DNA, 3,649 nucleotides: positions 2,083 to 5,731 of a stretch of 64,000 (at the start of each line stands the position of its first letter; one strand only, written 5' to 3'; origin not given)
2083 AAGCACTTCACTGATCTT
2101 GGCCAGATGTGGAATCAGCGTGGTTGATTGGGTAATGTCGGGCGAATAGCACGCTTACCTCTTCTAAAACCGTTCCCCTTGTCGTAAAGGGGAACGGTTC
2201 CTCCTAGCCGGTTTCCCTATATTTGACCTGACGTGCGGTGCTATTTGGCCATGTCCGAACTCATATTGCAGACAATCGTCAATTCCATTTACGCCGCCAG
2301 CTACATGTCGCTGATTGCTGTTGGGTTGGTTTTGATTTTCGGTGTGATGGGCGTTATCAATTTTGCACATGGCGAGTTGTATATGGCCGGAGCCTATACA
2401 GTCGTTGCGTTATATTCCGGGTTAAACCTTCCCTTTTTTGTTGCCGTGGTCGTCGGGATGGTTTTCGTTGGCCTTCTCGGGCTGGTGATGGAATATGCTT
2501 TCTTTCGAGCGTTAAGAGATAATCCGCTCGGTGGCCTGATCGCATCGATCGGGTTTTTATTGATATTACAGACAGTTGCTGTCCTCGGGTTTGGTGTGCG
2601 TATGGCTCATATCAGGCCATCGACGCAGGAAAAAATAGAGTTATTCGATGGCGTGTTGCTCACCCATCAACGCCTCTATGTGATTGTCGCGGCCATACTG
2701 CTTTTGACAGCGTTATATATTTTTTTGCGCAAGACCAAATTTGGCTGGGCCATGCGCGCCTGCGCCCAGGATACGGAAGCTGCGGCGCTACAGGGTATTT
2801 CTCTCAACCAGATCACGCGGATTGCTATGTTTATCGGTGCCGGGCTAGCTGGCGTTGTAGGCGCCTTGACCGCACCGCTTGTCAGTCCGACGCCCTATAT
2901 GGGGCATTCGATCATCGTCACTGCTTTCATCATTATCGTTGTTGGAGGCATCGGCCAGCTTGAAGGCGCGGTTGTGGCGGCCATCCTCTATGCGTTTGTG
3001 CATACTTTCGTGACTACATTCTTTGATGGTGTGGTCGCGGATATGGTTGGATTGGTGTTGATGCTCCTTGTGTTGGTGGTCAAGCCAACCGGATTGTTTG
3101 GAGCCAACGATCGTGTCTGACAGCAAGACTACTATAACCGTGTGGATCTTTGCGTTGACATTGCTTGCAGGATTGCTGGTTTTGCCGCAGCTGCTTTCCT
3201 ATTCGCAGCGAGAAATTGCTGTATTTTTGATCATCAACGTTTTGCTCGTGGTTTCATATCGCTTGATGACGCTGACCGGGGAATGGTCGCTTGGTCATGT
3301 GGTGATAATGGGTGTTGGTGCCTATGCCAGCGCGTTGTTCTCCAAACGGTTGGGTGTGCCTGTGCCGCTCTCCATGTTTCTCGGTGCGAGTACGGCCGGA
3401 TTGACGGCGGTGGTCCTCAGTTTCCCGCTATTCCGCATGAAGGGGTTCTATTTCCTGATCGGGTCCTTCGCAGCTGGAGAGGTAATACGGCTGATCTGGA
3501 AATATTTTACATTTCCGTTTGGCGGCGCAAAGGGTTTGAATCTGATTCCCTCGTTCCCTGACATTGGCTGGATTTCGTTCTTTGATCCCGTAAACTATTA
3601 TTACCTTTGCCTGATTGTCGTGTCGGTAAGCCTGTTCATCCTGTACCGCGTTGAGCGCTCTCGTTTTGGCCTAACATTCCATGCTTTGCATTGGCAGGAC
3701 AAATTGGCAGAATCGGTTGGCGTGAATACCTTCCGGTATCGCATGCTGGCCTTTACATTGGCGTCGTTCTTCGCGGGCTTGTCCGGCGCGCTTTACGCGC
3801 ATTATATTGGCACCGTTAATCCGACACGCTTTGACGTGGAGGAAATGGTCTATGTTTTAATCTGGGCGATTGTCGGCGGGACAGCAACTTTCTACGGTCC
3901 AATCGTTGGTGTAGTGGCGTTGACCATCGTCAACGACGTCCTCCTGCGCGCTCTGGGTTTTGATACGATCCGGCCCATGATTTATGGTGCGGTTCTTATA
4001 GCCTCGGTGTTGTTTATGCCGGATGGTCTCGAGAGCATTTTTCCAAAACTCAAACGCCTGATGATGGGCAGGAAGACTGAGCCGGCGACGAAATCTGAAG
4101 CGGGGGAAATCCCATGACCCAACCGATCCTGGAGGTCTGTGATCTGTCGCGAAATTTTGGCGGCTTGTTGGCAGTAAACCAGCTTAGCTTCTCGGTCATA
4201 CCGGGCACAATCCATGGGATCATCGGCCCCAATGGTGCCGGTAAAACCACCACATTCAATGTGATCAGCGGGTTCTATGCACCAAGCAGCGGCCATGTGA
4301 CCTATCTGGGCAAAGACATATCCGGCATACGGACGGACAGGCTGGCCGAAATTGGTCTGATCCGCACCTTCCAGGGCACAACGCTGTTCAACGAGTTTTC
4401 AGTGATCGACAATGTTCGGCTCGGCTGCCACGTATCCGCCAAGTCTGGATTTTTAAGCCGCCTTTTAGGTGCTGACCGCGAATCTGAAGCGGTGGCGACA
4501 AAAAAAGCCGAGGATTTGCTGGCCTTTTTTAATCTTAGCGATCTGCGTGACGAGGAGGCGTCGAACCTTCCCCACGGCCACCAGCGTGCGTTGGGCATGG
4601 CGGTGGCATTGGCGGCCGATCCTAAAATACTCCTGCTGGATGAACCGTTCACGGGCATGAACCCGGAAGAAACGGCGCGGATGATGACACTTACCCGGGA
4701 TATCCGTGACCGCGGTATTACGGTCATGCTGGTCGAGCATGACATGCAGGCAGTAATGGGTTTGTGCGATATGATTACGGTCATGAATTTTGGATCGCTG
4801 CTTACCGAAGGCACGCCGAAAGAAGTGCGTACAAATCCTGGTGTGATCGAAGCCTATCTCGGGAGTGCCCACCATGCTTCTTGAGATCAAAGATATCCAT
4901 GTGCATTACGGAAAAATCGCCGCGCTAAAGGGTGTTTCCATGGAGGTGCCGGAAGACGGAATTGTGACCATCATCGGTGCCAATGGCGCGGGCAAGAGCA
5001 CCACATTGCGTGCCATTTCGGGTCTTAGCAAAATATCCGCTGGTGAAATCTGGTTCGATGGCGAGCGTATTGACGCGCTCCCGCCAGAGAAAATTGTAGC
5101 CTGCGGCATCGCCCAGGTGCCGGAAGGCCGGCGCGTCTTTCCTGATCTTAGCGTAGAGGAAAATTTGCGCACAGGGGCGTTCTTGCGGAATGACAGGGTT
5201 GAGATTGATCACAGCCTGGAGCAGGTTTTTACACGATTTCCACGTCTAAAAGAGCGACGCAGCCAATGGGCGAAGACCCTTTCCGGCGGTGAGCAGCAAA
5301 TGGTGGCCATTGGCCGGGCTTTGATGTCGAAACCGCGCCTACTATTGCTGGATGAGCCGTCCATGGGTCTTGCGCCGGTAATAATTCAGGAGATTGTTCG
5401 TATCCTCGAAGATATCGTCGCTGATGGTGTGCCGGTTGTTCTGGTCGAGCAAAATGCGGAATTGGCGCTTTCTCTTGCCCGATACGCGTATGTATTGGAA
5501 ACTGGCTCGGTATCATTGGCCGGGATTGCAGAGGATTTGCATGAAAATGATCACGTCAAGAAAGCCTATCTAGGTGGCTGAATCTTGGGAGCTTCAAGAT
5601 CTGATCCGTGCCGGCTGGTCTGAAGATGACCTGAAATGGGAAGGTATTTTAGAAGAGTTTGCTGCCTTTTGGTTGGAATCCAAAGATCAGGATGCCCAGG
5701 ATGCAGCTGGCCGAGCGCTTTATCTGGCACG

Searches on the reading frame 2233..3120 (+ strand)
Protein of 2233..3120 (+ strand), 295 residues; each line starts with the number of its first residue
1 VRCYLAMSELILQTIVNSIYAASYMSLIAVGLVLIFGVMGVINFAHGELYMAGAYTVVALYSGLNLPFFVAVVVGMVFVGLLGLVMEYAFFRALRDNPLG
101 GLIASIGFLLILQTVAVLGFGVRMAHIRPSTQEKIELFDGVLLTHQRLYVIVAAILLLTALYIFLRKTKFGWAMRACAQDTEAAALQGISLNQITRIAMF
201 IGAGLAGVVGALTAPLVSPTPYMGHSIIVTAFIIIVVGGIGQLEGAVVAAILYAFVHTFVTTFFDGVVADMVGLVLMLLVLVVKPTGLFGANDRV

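Call 21: search_protein_families(library=pfam, proteins=[window:2233-3120:+], max_evalue=0.00001)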
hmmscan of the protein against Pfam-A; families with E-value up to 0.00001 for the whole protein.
window:2233-3120:+ (295 aa): 1 family
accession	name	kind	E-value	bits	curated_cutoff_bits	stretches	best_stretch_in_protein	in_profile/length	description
PF02653.21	BPD_transp_2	-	1e-37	130.2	26.8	1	15-281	2-269/269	Branched-chain amino acid transport system / permease component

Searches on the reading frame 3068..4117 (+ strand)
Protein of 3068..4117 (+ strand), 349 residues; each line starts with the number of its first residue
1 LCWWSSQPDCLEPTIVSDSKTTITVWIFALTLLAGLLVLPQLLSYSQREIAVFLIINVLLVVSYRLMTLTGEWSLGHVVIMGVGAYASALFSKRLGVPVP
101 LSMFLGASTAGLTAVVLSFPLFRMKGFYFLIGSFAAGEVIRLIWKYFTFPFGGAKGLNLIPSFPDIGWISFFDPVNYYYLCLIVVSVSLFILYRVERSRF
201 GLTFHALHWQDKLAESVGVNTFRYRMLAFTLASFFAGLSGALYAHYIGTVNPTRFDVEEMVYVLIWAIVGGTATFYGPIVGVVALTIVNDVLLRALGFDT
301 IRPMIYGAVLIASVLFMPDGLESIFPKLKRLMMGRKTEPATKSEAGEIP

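Call 21: search_protein_families(library=pfam, proteins=[window:3068-4117:+], max_evalue=0.00001)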
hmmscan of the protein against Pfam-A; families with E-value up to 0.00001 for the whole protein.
window:3068-4117:+ (349 aa): 1 family
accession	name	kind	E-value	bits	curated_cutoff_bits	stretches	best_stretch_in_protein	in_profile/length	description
PF02653.21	BPD_transp_2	-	1.4e-38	133.1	26.8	1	50-313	5-268/269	Branched-chain amino acid transport system / permease component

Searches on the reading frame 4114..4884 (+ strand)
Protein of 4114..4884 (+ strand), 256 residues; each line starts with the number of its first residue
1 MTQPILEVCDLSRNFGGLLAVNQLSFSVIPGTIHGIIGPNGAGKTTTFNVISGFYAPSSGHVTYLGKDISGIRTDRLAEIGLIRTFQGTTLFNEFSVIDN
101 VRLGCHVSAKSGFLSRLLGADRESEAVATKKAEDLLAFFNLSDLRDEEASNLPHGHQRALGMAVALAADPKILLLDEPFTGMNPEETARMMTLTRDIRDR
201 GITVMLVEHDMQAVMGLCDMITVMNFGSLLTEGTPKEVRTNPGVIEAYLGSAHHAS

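Call 21: search_protein_families(library=pfam, proteins=[window:4114-4884:+], max_evalue=0.00001)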
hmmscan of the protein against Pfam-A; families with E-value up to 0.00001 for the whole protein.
window:4114-4884:+ (256 aa): 3 families
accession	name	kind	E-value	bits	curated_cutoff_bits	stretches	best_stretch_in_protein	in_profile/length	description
PF00005.33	ABC_tran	-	5.2e-28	98.8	25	1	21-179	1-136/137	ABC transporter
PF13304.12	AAA_21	-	2e-11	44.9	27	1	135-206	221-295/304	AAA domain, putative AbiEii toxin, Type IV TA system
PF12399.14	BCA_ABC_TP_C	-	1.8e-10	40.6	25.5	1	229-254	2-27/27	Branched-chain amino acid ATP-binding cassette transporter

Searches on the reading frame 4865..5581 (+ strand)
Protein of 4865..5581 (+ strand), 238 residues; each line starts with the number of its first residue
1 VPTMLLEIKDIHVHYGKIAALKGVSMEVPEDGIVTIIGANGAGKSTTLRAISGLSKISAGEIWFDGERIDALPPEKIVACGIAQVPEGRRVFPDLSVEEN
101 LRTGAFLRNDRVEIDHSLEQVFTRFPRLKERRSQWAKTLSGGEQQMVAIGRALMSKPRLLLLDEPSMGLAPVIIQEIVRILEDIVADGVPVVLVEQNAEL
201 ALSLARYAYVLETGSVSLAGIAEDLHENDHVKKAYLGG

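Call 3: search_protein_families(library=pfam, proteins=[window:4865-5581:+], max_evalue=0.01)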
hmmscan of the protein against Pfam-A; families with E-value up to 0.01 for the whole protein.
window:4865-5581:+ (238 aa): 10 families
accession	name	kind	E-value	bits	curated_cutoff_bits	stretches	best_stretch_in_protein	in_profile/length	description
PF00005.33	ABC_tran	-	3.4e-31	109.1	25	1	21-166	1-136/137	ABC transporter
PF13304.12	AAA_21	-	1.1e-11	45.8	27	2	34-92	2-73/304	AAA domain, putative AbiEii toxin, Type IV TA system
PF13555.12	AAA_29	-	0.00021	21.4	27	1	22-52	13-43/61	P-loop containing region of AAA domain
PF13514.12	AAA_27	-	0.00027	21.1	22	1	15-54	11-49/206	AAA domain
PF13476.12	AAA_23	-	0.00034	21.7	27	1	24-52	13-40/201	AAA domain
PF09818.15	ABC_ATPase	-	0.00045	19.8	23.2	0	26-52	75-100/283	P-loop domain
PF02463.25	SMC_N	-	0.00064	19.6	40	0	30-52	23-45/220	RecF/RecN/SMC N terminal domain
PF13401.12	AAA_22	-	0.00075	20.3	27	1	31-197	5-124/130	AAA domain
PF13604.12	AAA_30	-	0.0089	16.2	27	0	31-58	18-45/191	AAA domain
PF13175.12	AAA_15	-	0.0092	16.1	32.1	0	28-56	21-48/374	AAA ATPase domain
